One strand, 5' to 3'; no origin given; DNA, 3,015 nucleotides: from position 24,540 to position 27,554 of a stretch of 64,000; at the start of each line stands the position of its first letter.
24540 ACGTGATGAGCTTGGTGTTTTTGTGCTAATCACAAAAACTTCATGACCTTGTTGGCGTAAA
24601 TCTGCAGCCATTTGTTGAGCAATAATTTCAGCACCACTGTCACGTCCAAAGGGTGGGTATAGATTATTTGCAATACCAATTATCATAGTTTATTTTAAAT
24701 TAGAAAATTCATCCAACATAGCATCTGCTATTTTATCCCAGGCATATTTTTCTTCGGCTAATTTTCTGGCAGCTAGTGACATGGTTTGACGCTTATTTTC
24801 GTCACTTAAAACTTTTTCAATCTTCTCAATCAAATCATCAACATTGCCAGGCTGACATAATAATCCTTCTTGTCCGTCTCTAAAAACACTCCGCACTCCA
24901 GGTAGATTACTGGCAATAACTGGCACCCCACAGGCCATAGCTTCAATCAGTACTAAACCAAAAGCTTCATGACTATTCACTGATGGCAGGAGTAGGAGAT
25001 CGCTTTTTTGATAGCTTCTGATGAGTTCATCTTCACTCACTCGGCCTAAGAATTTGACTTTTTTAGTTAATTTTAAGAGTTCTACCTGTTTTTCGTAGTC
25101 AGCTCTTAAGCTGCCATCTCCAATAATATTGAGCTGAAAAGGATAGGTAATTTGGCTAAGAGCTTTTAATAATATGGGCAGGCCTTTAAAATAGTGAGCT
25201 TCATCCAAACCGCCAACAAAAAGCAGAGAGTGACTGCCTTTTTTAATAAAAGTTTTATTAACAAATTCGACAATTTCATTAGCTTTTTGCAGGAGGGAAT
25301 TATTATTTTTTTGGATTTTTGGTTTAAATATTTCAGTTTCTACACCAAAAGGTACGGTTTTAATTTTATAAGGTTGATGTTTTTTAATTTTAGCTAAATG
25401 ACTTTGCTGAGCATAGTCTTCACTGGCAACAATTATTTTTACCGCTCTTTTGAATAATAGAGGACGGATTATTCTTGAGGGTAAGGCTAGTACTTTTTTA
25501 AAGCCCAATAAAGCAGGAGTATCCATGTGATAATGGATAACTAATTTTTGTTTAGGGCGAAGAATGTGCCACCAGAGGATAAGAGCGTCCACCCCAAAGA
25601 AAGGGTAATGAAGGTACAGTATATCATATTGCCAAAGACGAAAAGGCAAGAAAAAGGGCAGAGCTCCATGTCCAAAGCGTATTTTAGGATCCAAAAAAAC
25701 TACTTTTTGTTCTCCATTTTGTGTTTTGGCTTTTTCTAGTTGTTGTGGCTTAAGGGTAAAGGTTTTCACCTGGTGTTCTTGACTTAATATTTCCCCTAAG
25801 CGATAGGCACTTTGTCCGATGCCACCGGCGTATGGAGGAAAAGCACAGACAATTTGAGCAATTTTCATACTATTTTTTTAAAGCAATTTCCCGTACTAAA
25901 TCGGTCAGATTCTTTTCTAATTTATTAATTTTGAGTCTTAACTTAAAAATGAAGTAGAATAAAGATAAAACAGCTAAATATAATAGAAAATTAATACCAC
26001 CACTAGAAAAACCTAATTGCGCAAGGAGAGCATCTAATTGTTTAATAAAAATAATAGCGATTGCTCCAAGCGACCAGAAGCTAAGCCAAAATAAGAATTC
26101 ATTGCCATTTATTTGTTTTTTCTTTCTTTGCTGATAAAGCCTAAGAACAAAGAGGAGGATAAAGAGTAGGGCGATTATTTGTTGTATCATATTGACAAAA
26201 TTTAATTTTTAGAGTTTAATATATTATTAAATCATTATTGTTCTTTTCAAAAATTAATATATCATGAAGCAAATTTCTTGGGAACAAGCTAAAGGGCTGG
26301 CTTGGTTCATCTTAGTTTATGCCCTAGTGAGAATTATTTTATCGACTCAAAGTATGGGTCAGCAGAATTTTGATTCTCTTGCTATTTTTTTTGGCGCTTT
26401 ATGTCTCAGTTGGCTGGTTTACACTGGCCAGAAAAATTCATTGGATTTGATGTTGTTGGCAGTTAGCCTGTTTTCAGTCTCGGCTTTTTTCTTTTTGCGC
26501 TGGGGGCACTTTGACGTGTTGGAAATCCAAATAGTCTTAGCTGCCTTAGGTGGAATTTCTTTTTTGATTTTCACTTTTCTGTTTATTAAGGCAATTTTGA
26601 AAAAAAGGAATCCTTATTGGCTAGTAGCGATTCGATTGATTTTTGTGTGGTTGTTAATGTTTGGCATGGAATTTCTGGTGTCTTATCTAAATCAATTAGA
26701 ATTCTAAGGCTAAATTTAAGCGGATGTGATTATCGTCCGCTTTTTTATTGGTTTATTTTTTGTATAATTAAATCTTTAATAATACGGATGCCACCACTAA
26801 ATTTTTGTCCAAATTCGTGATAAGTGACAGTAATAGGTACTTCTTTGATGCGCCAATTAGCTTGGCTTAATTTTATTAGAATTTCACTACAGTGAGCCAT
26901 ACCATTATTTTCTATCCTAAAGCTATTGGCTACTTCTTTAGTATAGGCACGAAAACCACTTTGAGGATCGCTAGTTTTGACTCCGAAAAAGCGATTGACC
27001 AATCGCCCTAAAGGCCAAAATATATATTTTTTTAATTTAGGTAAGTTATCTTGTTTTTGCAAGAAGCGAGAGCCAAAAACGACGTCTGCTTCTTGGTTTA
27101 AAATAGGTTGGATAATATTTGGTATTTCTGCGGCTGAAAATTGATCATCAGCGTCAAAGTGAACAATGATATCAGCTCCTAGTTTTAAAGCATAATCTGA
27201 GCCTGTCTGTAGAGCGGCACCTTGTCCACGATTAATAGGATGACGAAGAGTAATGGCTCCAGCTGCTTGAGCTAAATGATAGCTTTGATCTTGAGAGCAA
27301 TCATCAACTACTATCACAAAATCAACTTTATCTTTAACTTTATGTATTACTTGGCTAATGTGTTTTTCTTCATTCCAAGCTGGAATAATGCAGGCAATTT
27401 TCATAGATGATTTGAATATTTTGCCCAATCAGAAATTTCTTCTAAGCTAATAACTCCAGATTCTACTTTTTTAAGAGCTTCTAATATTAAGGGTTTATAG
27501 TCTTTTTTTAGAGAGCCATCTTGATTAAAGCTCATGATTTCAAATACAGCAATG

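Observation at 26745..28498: Catalytically eroded PilB/GspE-type ATPase paralog, ATGA-coupled to a GT2 glycosyltransferase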

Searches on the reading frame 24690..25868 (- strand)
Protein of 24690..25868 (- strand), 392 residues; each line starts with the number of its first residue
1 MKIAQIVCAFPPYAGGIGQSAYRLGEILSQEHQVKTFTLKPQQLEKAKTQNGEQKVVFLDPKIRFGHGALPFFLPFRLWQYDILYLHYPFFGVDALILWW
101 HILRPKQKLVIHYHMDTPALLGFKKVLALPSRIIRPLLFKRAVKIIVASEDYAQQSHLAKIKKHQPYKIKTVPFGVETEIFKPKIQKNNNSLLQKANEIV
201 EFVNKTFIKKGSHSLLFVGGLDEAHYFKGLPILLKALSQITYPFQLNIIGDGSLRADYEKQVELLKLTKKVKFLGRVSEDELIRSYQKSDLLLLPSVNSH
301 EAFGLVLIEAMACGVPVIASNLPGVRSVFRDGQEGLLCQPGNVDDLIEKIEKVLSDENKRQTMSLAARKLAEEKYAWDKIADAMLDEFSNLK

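Call 3: search_protein_families(library=pfam, proteins=[window:24690-25868:-], max_evalue=1)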
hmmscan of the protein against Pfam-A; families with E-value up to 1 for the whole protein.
window:24690-25868:- (392 aa): 8 families
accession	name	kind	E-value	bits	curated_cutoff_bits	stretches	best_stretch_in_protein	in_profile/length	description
PF00534.26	Glycos_transf_1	-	4.7e-42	143.9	26.4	1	204-369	7-171/172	Glycosyl transferases group 1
PF13692.12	Glyco_trans_1_4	-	1.7e-34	119.6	27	1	214-356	3-142/142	Glycosyl transferases group 1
PF13524.12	Glyco_trans_1_2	-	2e-17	63.9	25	1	233-386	5-144/144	Glycosyl transferase-like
PF20706.3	GT4-conflict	-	1.1e-11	44.8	26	1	211-383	196-384/385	Family 4 Glycosyltransferase in conflict systems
PF13439.12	Glyco_transf_4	-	1.3e-10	42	28.5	1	15-179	2-169/170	Glycosyltransferase Family 4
PF13579.12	Glyco_trans_4_4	-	6.3e-05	23.8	29.7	1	15-157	1-143/158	Glycosyl transferase 4-like domain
PF10087.14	DUF2325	-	0.2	12.3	33.6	1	248-326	5-85/94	Uncharacterized protein conserved in bacteria (DUF2325)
PF15784.10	GPS2_interact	-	0.24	12.3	27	0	324-371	20-68/92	G-protein pathway suppressor 2-interacting domain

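Call 79: search_protein_families(library=ncbifam, proteins=[window:24690-25868:-], max_evalue=0.001)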
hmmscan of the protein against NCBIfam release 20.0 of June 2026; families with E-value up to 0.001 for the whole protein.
window:24690-25868:- (392 aa): 41 families (the best 25 are shown)
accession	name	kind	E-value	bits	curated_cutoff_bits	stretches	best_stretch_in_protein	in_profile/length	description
TIGR03999.1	thiol_BshA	equivalog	3.8e-31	108.4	273.7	1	242-384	228-366/375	N-acetyl-alpha-D-glucosaminyl L-malate synthase BshA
NF041876.1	EPS_EpsE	equivalog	9.5e-30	104.1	400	1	214-383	216-388/389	exopolysaccharide biosynthesis GT4 family glycosyltransferase EpsE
TIGR03449.1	mycothiol_MshA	equivalog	4.6e-26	91.6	462.5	1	140-390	163-402/406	D-inositol-3-phosphate glycosyltransferase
TIGR03088.1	stp2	hypoth_equivalog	1.3e-24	86.9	409.05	1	129-386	128-368/374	TIGR03088 family PEP-CTERM/XrtA system glycosyltransferase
NF053787.1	GlcN_PG_synth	equivalog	3.7e-24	85.2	480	1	1-391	1-359/361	N-acetylglucosaminyl phosphatidylglycerol synthase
NF046085.1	XrtY_assoc_Gly1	equivalog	9.2e-23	80.7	400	1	165-386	180-379/387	XrtY-associated glycosyltransferase XYAG1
NF038295.1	EPS_HpsP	equivalog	1.7e-21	76.7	550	1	195-391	190-387/388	hormogonium polysaccharide biosynthesis glycosyltransferase HpsP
TIGR02149.1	glgA_Coryne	subfamily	2.5e-21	76.2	302.4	1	142-386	145-385/391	glycogen synthase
NF007396.0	PRK09922.1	equivalog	2.6e-21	75.9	385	1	210-375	180-347/361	lipopolysaccharide 1,6-galactosyltransferase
TIGR04063.1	stp3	hypoth_equivalog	3.3e-21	75.6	442.05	1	164-383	177-387/397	TIGR04063 family PEP-CTERM/XrtA system glycosyltransferase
TIGR04157.1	glyco_rSAM_CFB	subfamily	7e-21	74.7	400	1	139-385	167-403/406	TIGR04157 family glycosyltransferase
NF012028.0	PRK15484.1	subfamily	4.3e-20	72.2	618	1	135-385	133-372/380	lipopolysaccharide N-acetylglucosaminyltransferase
NF047684.1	TeichurnBiosyTuaC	equivalog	8.2e-20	71.1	550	1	140-390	159-388/391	teichuronic acid biosynthesis protein TuaC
TIGR04047.1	MSMEG_0565_glyc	hypoth_equivalog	1.2e-19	70.6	259.85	1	160-388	152-371/373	MSMEG_0565 family glycosyltransferase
NF050063.1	ProtGlycPglJ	equivalog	1.1e-18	67.6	500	1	178-383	170-358/363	N-acetylgalactosamine-N,N'-diacetylbacillosaminyl-diphospho-undecaprenol 4-alpha-N-acetylgalactosaminyltransferase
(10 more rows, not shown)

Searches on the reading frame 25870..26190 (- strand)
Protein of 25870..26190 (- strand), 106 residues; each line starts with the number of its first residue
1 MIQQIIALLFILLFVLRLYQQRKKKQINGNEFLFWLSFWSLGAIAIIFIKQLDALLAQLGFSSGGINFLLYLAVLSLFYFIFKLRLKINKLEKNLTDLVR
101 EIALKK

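Call 3: search_protein_families(library=pfam, proteins=[window:25870-26190:-], max_evalue=1)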
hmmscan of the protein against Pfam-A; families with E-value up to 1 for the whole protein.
window:25870-26190:- (106 aa): 4 families
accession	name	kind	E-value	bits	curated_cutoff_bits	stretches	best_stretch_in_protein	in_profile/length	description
PF10066.14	DUF2304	-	1.8e-20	73.6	25.5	1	3-106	2-104/106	Uncharacterized conserved protein (DUF2304)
PF07558.16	Shugoshin_N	-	0.018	15.3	30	1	84-105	19-41/45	Shugoshin N-terminal coiled-coil region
PF10960.13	Holin_BhlA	-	0.1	13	22.6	0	3-26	12-35/70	BhlA holin family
PF06305.16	LapA_dom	-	0.27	11.6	28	1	72-102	33-63/64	Lipopolysaccharide assembly protein A domain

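Call 4: search_protein_families(library=ncbifam, proteins=[window:25870-26190:-], max_evalue=1)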
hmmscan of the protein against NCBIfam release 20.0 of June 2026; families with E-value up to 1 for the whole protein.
window:25870-26190:- (106 aa): 2 families
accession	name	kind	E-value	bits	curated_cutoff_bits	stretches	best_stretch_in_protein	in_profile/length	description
TIGR04286.1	MSEP-CTERM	equivalog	0.0058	14.6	150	1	4-94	46-139/920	MSEP-CTERM sorting domain-containing protein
NF049847.1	FtsL_COG5462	equivalog_domain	0.0067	16.1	50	1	66-104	3-41/85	cell division protein FtsL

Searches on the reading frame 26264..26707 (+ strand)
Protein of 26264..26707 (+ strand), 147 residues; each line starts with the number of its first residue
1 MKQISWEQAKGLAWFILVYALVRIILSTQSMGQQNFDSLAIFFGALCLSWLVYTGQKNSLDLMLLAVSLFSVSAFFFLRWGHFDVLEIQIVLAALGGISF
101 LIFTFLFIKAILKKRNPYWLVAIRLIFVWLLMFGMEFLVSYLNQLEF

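Call 3: search_protein_families(library=pfam, proteins=[window:26264-26707:+], max_evalue=1)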
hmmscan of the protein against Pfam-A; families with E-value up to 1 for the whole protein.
window:26264-26707:+ (147 aa): 4 families
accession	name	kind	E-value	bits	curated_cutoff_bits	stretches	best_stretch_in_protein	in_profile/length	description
PF00746.26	Gram_pos_anchor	-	0.018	15.4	20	0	54-80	12-38/43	LPXTG cell wall anchor motif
PF05875.18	Ceramidase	-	0.047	13.5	32.5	1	28-133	72-180/259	Ceramidase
PF10990.13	DUF2809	-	0.11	13.6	29.3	1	91-131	6-46/86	Protein of unknown function (DUF2809)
PF20040.4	DUF6442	-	0.51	11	25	1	10-76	29-94/102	Family of unknown function (DUF6442)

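Call 79: search_protein_families(library=ncbifam, proteins=[window:26264-26707:+], max_evalue=0.001)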
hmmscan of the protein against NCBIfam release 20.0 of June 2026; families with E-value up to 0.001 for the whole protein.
window:26264-26707:+ (147 aa): 0 families

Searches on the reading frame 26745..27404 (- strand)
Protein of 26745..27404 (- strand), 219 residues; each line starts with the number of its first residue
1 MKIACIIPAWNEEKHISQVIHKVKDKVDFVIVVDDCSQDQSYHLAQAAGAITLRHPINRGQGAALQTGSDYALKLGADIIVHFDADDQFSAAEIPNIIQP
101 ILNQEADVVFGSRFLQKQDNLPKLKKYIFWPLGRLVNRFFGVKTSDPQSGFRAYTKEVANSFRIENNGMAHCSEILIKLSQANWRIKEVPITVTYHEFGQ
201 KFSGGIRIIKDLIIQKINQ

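Call 3: search_protein_families(library=pfam, proteins=[window:26745-27404:-], max_evalue=1)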
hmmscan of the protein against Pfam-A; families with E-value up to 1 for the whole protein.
window:26745-27404:- (219 aa): 3 families
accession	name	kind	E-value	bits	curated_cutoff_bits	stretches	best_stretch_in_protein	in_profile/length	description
PF00535.33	Glycos_transf_2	-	7.9e-23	81.7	23.3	1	5-159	2-164/168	Glycosyl transferase family 2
PF13641.12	Glyco_tranf_2_3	-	0.00099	19.6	27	1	3-123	3-133/230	Glycosyltransferase like family 2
PF13704.12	Glyco_tranf_2_4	-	0.056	14.4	27.5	1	26-87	18-82/98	Glycosyl transferase family 2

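Call 4: search_protein_families(library=ncbifam, proteins=[window:26745-27404:-], max_evalue=1)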
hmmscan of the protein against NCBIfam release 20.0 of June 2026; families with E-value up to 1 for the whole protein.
window:26745-27404:- (219 aa): 20 families
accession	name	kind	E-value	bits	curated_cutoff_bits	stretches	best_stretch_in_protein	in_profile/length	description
NF058614.1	PPMAGASynPpgS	equivalog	8.2e-49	166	370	1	5-215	4-222/226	polyprenyl-phospho-N-acetylgalactosaminyl synthase PpgS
TIGR04182.1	glyco_TIGR04182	equivalog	6.2e-25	88.2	325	1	3-194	2-191/293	S-layer glycoprotein N-glycosyltransferase AglJ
NF041391.1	DPhHxTase_Halo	equivalog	2.3e-19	69.2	375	1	9-210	3-203/213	dolichyl-phosphate hexose transferase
NF007986.1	PRK10714.1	equivalog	1.1e-10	41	529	1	2-207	7-214/316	undecaprenyl-phosphate 4-deoxy-4-formamido-L-arabinose transferase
NF010496.0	PRK13915.1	equivalog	2.9e-10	39.7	262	1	2-105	32-146/307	glucosyl-3-phosphoglycerate synthase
TIGR04283.1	glyco_like_mftF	equivalog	3.7e-09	36.5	182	1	4-118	2-115/221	TIGR04283 family arsenosugar biosynthesis glycosyltransferase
NF047588.1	GlcsyltransPgfSStrep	equivalog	2.1e-07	30.4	500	1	1-162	1-167/308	glycosyltransferase PgfS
NF047683.1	TeichurnBiosyTuaG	equivalog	2.1e-06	27.6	400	1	3-128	8-137/252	teichuronic acid biosynthesis protein TuaG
NF041865.1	EpsU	equivalog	3.4e-06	26.3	700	1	2-92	40-138/394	exopolysaccharide biosynthesis GT2 family glycosyltransferase EpsU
TIGR03937.1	PgaC_IcaA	equivalog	1e-05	24.7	422.3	1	2-101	46-150/407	poly-beta-1,6-N-acetyl-D-glucosamine synthase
TIGR03965.1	mycofact_glyco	equivalog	2.2e-05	23.5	280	1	3-73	76-154/467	mycofactocin biosynthesis glycosyltransferase MftF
TIGR01556.1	rhamnosyltran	subfamily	0.00014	21.2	200.55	1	14-118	8-116/281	rhamnosyltransferase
NF007482.0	PRK10073.1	equivalog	0.00098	18.2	423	1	2-109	7-118/334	glycosyltransferase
TIGR04195.1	S_glycosyl_SunS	equivalog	0.0037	16.2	350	1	3-43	59-99/421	SunS family peptide S-glycosyltransferase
NF050113.1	gal_furan_GlfT1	equivalog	0.0043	16.4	330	1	18-92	19-95/290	galactofuranosyltransferase GlfT1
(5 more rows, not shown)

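Call 91: search_solved_structures(query=window:26745-27404:-, max_evalue=0.00001)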
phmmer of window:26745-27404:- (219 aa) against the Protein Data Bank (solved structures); distinct sequences matched with E-value up to 0.00001: 4.
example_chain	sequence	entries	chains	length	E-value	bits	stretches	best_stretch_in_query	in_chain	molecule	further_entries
5mlz_A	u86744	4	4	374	8.1e-14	54.8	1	1-201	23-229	Dolichol monophosphate mannose synthase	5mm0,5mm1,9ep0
9hwj_A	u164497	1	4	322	3.3e-08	36.5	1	2-209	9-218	Undecaprenyl-phosphate 4-deoxy-4-formamido-L-arabinose transferase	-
9bhc_C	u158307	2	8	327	6.9e-07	32.2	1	2-209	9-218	Undecaprenyl-phosphate 4-deoxy-4-formamido-L-arabinose transferase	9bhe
8vxh_A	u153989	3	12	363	9.2e-07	31.8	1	2-209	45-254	Undecaprenyl-phosphate 4-deoxy-4-formamido-L-arabinose transferase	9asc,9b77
